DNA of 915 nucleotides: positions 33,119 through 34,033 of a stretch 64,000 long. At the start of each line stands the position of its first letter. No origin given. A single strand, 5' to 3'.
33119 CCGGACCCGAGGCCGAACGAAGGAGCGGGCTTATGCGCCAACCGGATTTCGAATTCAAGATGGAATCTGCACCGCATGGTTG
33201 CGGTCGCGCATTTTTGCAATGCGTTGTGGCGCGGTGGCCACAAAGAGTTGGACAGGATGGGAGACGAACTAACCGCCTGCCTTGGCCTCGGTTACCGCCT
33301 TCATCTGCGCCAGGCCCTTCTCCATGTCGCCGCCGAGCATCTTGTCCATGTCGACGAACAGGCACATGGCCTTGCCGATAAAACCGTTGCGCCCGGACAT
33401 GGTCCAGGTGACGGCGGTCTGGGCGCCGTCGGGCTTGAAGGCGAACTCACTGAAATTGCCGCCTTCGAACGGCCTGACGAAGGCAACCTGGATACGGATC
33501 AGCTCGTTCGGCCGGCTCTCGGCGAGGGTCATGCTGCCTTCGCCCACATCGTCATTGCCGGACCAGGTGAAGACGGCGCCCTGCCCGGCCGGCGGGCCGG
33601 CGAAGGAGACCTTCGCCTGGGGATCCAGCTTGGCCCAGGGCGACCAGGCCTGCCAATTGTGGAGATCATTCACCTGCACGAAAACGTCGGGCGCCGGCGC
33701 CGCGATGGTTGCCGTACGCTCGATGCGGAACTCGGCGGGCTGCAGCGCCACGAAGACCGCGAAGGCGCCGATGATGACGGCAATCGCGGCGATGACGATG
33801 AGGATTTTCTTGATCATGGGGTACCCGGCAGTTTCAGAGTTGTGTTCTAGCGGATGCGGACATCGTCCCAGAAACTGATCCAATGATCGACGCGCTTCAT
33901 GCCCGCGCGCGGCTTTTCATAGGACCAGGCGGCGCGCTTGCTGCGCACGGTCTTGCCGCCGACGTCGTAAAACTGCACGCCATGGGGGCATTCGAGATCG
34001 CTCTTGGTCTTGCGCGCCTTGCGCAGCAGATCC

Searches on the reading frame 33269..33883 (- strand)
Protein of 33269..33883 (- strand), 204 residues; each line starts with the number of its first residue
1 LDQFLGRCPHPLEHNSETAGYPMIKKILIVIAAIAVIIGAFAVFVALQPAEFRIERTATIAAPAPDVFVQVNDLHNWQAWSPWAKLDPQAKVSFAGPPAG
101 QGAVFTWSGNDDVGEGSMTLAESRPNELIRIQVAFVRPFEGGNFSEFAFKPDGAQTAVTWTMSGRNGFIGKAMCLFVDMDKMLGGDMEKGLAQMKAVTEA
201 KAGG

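Call 21: search_protein_families(library=pfam, proteins=[window:33269-33883:-], max_evalue=0.001)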
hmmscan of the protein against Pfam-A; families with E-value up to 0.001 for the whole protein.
window:33269-33883:- (204 aa): 1 family
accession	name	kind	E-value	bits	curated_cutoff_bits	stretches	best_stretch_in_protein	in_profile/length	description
PF10604.15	Polyketide_cyc2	-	1.5e-13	51.7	27.4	1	52-198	2-141/142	Polyketide cyclase / dehydrase and lipid transport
